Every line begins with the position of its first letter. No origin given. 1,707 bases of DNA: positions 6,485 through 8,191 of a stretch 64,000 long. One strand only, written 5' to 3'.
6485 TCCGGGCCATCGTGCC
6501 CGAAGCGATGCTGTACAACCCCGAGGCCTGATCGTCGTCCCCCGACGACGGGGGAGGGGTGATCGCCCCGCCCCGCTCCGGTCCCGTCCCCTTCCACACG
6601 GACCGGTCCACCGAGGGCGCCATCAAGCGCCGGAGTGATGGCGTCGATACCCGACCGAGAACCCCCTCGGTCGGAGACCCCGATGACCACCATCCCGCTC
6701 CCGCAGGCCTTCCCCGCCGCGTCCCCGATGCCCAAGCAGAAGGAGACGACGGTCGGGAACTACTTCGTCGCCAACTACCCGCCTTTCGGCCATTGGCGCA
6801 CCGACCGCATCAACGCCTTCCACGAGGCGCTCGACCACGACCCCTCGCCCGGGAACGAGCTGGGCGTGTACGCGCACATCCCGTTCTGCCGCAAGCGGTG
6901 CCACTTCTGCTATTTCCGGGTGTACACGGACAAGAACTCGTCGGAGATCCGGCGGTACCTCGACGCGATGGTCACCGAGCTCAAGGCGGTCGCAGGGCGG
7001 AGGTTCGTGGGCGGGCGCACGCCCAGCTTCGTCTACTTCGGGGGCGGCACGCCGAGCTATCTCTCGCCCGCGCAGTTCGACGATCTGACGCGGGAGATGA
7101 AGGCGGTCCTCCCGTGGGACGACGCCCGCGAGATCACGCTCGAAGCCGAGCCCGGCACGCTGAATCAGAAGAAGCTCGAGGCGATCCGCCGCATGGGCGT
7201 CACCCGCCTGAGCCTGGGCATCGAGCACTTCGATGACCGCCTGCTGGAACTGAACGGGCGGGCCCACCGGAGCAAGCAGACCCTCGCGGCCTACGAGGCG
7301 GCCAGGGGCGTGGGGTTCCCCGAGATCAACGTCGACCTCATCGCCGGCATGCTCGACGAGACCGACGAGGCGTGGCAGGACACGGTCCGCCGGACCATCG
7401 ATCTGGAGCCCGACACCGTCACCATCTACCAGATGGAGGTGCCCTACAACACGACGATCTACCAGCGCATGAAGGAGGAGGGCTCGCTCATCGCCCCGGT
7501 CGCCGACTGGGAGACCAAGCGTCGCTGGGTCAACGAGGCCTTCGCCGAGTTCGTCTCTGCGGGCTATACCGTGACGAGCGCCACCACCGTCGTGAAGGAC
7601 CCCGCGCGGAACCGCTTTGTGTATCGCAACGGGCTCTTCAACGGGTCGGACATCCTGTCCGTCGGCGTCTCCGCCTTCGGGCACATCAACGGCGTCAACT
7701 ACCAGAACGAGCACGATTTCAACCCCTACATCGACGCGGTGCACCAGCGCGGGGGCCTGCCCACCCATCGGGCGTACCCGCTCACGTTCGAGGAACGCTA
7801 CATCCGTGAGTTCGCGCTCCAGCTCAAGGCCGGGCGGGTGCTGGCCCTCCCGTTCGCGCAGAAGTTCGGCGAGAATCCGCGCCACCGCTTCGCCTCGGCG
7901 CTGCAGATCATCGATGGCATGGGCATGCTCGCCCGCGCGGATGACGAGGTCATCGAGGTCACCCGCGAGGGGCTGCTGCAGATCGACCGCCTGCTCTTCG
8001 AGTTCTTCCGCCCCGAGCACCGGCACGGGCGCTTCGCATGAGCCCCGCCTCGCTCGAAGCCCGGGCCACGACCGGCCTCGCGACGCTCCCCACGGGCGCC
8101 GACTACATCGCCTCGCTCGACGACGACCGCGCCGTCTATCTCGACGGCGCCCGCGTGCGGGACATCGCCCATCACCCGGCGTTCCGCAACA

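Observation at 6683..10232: Overlapping radical SAM / HpaB-like monooxygenase / ligase-fragment operon just upstream of pyp, with no TAL or full-length pCL nearby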

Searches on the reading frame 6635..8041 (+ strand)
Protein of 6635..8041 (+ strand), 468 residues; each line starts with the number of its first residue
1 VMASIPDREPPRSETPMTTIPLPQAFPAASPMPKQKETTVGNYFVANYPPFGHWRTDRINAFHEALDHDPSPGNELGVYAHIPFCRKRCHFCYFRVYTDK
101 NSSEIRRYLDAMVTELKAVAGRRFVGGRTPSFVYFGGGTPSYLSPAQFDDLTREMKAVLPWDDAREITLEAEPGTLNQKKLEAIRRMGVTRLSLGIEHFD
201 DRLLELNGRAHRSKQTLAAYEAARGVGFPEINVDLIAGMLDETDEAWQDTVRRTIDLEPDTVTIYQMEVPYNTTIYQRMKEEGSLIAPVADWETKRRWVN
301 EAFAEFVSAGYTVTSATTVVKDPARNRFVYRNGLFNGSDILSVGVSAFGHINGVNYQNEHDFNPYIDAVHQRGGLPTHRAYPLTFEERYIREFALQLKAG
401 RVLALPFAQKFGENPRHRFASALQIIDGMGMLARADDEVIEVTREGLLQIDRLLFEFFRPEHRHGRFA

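Call 3: search_protein_families(library=pfam, proteins=[window:6635-8041:+], max_evalue=0.01)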
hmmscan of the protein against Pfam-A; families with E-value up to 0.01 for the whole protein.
window:6635-8041:+ (468 aa): 1 family
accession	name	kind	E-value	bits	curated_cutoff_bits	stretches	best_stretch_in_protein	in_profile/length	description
PF04055.27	Radical_SAM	-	2.8e-25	89.9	29.5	1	81-252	3-164/166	Radical SAM superfamily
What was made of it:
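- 6683..8041 (+): HemN-like radical SAM protein, 452 aa. It carries CxxxCxxC and GGGTP motifs. It is a member of a large PVC-wide family of unknown function. Pfam Radical_SAM 89.9 bits (call 3).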

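Call 4: search_protein_families(library=ncbifam, proteins=[window:6635-8041:+], max_evalue=0.01)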
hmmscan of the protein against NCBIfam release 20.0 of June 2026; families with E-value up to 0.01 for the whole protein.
window:6635-8041:+ (468 aa): 26 families (the best 25 are shown)
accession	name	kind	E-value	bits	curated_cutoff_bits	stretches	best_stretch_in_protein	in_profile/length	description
TIGR04107.1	rSAM_HutW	equivalog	4.1e-53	180.7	400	1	66-446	32-403/419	heme anaerobic degradation radical SAM methyltransferase ChuW/HutW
TIGR00538.1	hemN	equivalog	9.4e-50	169.7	324.95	1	60-456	34-437/454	oxygen-independent coproporphyrinogen III oxidase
TIGR00539.1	hemN_rel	equivalog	4.6e-48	164.2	205.4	1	78-400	3-312/361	radical SAM family heme chaperone HemW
TIGR03994.1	rSAM_HemZ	equivalog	5.8e-47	160.7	321.4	1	74-280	83-289/401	coproporphyrinogen dehydrogenase HemZ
NF006067.1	PRK08208.1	equivalog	8.1e-47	160.1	380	1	72-460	32-417/427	STM4012 family radical SAM protein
NF006064.0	PRK08207.2-2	equivalog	8.3e-34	117.4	504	1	75-278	144-349/465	coproporphyrinogen III oxidase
NF006060.0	PRK08207.1-3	equivalog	3.4e-33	115.1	653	1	74-283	148-360/477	coproporphyrinogen III oxidase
NF006066.0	PRK08207.2-5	equivalog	9.6e-33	113.5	1117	1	71-269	186-386/518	coproporphyrinogen III oxidase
NF006385.0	PRK08629.1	equivalog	1.8e-32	112.7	355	1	63-458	40-414/439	coproporphyrinogen III oxidase family protein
NF005133.0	PRK06582.1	equivalog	5.2e-32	111.3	597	1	74-315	10-247/390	coproporphyrinogen III oxidase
NF006061.0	PRK08207.1-4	equivalog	1.2e-30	106.8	702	1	74-267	172-368/501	coproporphyrinogen III oxidase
NF006059.0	PRK08207.1-1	equivalog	1e-24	87.1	1012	1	74-269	170-368/496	coproporphyrinogen III oxidase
NF006063.0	PRK08207.2-1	equivalog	7.7e-24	84.2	1074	1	68-270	185-389/518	coproporphyrinogen III oxidase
NF006062.0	PRK08207.1-5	equivalog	9.1e-23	80.8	1007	1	74-279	147-355/476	coproporphyrinogen III oxidase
NF004567.0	PRK05904.1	equivalog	4.7e-22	78.7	355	1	78-360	9-276/353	coproporphyrinogen III oxidase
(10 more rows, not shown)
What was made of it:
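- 6683..8041 (+): NCBIfam scores are HutW 180.7, hemN 169.7 and HemW 164.2, all below their cut-offs (call 4).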

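Call 12: find_homologous_proteins(query=window:6683-8041:+, max_evalue=1e-20)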
Query window:6683-8041:+ (452 aa): 8000 proteins with E <= 1e-20 among 8000 candidates; the best 120 are listed.
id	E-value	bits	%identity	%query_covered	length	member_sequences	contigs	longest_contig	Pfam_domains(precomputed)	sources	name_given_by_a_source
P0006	0.0e+0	1053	100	100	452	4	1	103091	PF04055.28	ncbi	-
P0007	3.3e-222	756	72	99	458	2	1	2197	PF04055.28,PF06969.23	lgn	-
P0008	3.1e-216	737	70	100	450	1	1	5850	PF04055.28,PF06969.23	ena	-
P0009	4.9e-216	736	70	100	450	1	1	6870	PF04055.28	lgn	-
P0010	2.4e-213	727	69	100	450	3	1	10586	PF04055.28,PF06969.23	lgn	-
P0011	2.2e-212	724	72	97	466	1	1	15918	PF04055.28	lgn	-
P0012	8.1e-212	722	70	97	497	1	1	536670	PF04055.28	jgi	jgi:oxygen-independent coproporphyrinogen III oxidase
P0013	1.1e-211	722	69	100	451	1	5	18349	PF04055.28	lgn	-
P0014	1.4e-208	711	69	100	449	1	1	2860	PF04055.28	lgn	-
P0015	1.3e-207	708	69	100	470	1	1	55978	PF04055.28,PF06969.23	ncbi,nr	ncbi:MAG: coproporphyrinogen-III oxidase family protein [Planctomycetota bacterium]|nr:coproporphyri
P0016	3.5e-206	704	69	100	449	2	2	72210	PF04055.28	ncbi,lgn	-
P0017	1.7e-205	701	67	100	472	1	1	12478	PF04055.28,PF06969.23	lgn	-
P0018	3.2e-203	694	69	100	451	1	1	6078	PF04055.28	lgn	-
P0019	4.2e-200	683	65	100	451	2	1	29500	PF04055.28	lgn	-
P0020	1.1e-199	682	68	96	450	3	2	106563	PF04055.28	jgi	jgi:oxygen-independent coproporphyrinogen-3 oxidase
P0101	1.2e-190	652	64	96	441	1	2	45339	PF04055.28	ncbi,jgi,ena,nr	ncbi:MAG TPA: coproporphyrinogen-III oxidase family protein [Verrucomicrobiae bacterium]|nr:copropor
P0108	2.2e-190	651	61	100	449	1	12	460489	PF04055.28,PF06969.23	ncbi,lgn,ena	-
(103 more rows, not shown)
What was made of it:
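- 6683..8041 (+): Thousands of homologues exist, with the listed top hits at 60-72% identity (call 12).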

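Call 14: find_encoding_contigs(protein=P0012, flank=8000, max_places=2)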
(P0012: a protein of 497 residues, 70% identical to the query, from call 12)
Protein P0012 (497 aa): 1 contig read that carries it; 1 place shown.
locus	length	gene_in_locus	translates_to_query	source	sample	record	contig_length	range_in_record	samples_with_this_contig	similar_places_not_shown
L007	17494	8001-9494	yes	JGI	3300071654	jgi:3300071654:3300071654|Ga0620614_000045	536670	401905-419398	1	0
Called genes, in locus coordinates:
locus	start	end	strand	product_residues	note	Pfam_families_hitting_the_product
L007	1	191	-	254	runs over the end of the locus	PF00702:Hydrolase, PF13419:HAD_2 (faint)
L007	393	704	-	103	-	-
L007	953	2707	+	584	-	PF13088:BNR_2 (faint), PF02012:BNR (faint)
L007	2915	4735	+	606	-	PF00005:ABC_tran (faint), PF00350:Dynamin_N (faint), PF01926:MMR_HSR1, PF03193:RsgA_GTPase (faint), PF00009:GTP_EFTU (weak), PF01926:MMR_HSR1, PF02421:FeoB_N (weak), PF14714:KH_dom-like, +3 more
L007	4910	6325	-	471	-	PF00890:FAD_binding_2 (weak), PF01134:GIDA (faint), PF01262:AlaDh_PNT_C (faint), PF01266:DAO (faint), PF07992:Pyr_redox_2, PF12831:FAD_oxidored, PF00070:Pyr_redox, PF02852:Pyr_redox_dim, +4 more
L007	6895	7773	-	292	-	PF13759:2OG-FeII_Oxy_5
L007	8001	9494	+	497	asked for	PF04055:Radical_SAM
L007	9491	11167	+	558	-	PF11794:HpaB_N, PF03241:HpaB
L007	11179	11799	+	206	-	-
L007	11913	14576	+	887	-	PF00069:Pkinase, PF01636:APH (faint), PF07714:PK_Tyr_Ser-Thr, PF03109:ABC1 (weak)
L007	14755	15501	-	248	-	PF03938:OmpH (weak)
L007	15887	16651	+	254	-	PF00106:adh_short, PF23441:SDR, PF08659:KR, PF13561:adh_short_C2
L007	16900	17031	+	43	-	-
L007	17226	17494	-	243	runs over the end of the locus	-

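Call 15: find_encoding_contigs(protein=P0101, flank=8000, max_places=2)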
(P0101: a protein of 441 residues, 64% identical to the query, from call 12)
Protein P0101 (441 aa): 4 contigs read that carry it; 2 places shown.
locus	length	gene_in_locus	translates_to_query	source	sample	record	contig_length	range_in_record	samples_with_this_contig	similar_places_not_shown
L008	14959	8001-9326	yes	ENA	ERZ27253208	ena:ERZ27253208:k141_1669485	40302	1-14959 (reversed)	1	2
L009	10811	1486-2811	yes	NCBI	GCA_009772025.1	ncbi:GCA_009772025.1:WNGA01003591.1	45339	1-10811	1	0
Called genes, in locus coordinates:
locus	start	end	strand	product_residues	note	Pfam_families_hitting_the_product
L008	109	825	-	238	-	-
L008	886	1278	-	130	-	-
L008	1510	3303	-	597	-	PF01807:Zn_ribbon_DnaG, PF08275:DNAG_N, PF13662:Toprim_4, PF01751:Toprim, PF13155:Toprim_2, PF13362:Toprim_3 (weak), PF10410:DnaB_bind (weak)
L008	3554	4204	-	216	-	PF02674:Colicin_V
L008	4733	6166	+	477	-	PF00884:Sulfatase, PF01663:Phosphodiest, PF16347:SGSH_C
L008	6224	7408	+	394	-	-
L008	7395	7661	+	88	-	PF27535:RelB3_C (weak)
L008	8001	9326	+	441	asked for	PF04055:Radical_SAM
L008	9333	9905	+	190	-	-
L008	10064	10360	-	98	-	PF14175:YaaC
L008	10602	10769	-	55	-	-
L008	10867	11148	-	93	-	-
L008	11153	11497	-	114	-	PF05973:Gp49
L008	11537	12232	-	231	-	PF13386:DsbD_2 (weak), PF01810:LysE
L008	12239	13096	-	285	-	PF01066:CDP-OH_P_transf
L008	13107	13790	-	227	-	PF02666:PS_Dcarbxylase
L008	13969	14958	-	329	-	PF03702:AnmK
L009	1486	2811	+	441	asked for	PF04055:Radical_SAM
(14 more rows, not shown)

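Call 16: find_encoding_contigs(protein=P0108, flank=8000, max_places=2)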
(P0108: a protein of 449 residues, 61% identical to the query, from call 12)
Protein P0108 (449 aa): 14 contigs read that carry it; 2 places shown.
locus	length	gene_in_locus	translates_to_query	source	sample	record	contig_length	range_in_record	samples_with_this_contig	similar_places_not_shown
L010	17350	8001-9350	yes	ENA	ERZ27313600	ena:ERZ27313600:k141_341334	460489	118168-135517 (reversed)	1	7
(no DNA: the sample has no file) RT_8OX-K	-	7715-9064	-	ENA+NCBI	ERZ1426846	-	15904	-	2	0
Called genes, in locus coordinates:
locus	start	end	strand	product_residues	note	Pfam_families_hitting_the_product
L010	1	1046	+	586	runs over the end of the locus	PF23914:TPR_CcmH_CycH (faint)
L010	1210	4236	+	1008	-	PF00133:tRNA-synt_1, PF09334:tRNA-synt_1g, PF13603:tRNA-synt_1_2, PF00133:tRNA-synt_1, PF08264:Anticodon_1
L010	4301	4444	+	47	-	-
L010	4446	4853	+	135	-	-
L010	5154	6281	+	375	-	PF13570:Beta-prop_ACSF4, PF25292:Beta-prop_CGLA (faint), PF13360:PQQ_2, PF01011:PQQ, PF13570:Beta-prop_ACSF4, PF13360:PQQ_2, PF13570:Beta-prop_ACSF4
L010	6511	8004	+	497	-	PF00450:Peptidase_S10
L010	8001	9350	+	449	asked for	PF04055:Radical_SAM, PF06969:HemN_C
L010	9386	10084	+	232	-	PF01988:VIT1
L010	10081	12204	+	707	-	PF22842:Pel9A-like_beta_helix, PF21231:GH141_M (weak), PF13229:Beta_helix (weak)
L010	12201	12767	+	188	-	-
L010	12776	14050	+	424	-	PF00070:Pyr_redox (faint), PF00890:FAD_binding_2 (weak), PF01266:DAO (weak), PF01494:FAD_binding_3, PF03486:HI0933_like (faint), PF04820:Trp_halogenase, PF13450:NAD_binding_8 (weak), PF04820:Trp_halogenase, +2 more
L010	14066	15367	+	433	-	PF13579:Glyco_trans_4_4, PF13439:Glyco_transf_4, PF00534:Glycos_transf_1, PF13692:Glyco_trans_1_4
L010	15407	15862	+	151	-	PF13279:4HBT_2, PF03061:4HBT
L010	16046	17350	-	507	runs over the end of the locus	PF00239:Resolvase, PF07508:Recombinase, PF13408:Zn_ribbon_recom (weak)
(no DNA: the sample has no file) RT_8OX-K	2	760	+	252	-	?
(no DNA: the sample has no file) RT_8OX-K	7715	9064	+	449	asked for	PF04055:Radical_SAM, PF06969:HemN_C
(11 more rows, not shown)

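Call 26: search_solved_structures(query=window:6683-8041:+, max_evalue=0.00001)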
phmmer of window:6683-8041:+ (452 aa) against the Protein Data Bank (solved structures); distinct sequences matched with E-value up to 0.00001: 2.
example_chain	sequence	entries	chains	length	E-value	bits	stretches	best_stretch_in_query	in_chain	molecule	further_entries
1olt_A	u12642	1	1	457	3.7e-36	128.2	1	45-438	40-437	OXYGEN-INDEPENDENT COPROPORPHYRINOGEN III OXIDASE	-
9p2u_A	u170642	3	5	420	1.3e-27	100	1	59-260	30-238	Radical S-adenosylmethionine methyltransferase NocN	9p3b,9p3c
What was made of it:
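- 6683..8041 (+): The best solved structures are HemN 1olt (128 bits) and NocN (100 bits) (call 26).
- On Class C radical SAM methyltransferases: There is only sequence similarity to NocN (100 bits, call 26).
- Closest known: HemN / HemW / ChuW. Same: The best solved-structure matches are HemN 1olt and NocN (calls 4, 26).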

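Call 51: search_protein_families(library=pfam, proteins=[L008:9333-9905:+, L010:12201-12767:+], max_evalue=1)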
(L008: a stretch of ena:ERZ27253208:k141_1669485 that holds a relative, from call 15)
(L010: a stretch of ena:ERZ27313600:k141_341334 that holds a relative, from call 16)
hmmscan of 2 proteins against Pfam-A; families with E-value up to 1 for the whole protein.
L008:9333-9905:+ (190 aa): 0 families

L010:12201-12767:+ (188 aa): 0 families

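Call 53: search_solved_structures(query=L008:9333-9905:+, max_evalue=10)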
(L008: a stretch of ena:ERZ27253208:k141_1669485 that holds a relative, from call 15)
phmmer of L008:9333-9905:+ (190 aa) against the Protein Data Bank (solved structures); distinct sequences matched with E-value up to 10: 2.
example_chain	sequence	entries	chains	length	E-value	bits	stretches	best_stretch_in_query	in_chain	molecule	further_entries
3sk9_A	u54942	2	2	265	0.66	12.9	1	15-89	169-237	Putative uncharacterized protein TTHB187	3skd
2ymj_A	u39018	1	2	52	1.5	11.7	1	45-75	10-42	PROTEIN QUAKING-A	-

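Call 54: search_protein_families(library=ncbifam, proteins=[L008:9333-9905:+, L010:12201-12767:+, L010:12776-14050:+], max_evalue=1)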
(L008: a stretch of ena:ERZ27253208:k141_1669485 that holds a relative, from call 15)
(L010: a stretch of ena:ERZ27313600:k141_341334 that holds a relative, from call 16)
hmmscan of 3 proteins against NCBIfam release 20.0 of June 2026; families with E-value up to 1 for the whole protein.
L008:9333-9905:+ (190 aa): 0 families

L010:12201-12767:+ (188 aa): 0 families

L010:12776-14050:+ (424 aa): 159 families (the best 25 are shown)
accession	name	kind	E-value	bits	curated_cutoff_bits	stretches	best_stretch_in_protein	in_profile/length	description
NF033113.0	halo_ClmS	equivalog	2.2e-60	204.8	900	1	7-361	5-358/570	chloramphenicol-biosynthetic FADH2-dependent halogenase CmlS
NF049967.1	QhpG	equivalog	2.5e-37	128.8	240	1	8-330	2-292/423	flavin-dependent monooxygenase QhpG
TIGR02032.1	GG-red-SF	subfamily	2.6e-35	122.6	158.8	1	5-324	1-297/297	geranylgeranyl reductase family protein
NF038171.1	maturase_LodB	equivalog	2.4e-28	99.3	400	1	6-361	1-346/361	lysine-epsilon-oxidase maturase LodB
NF038174.1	maturase_GoxB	equivalog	3e-24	85.7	400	1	6-360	2-343/358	glycine oxidase maturase GoxB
NF041080.1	DGGGPL_reductase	equivalog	4.1e-22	78.7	580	1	5-339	2-326/447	digeranylgeranylglycerophospholipid reductase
NF004833.1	PRK06185.1-1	subfamily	2.5e-20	72.6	488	1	7-339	5-330/403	FAD-dependent oxidoreductase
NF007542.0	PRK10157.1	subfamily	1.8e-19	69.8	610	1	4-375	5-381/428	FAD-dependent oxidoreductase FixC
NF041160.1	DGGPL_Thplmales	equivalog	2.5e-18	66.2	780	1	4-351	3-337/396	digeranylgeranylglycerophospholipid reductase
NF045655.1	MkRedMenJ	equivalog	1.6e-16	60.2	700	1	2-346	2-337/406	menaquinone reductase MenJ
NF004834.1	PRK06185.1-3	subfamily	1.9e-16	59.9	500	1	5-337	8-332/420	FAD-dependent oxidoreductase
NF007450.0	PRK10015.1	subfamily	2.8e-16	59.3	466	2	3-149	4-149/429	FAD-dependent oxidoreductase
NF041385.1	Dggglyphlred_Halo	equivalog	1e-15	57.2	700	3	1-39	1-42/405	digeranylgeranylglycerophospholipid reductase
TIGR02023.1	BchP-ChlP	subfamily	9.3e-13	47.9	343.3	1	6-343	2-315/388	geranylgeranyl diphosphate reductase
NF005313.0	PRK06847.1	subfamily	5.5e-12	45.3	372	1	6-156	6-152/375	hypothetical protein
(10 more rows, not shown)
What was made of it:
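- Tried and rejected: Pfam, NCBIfam and a PDB sequence search gave nothing, so I dropped it (calls 51, 53, 54).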
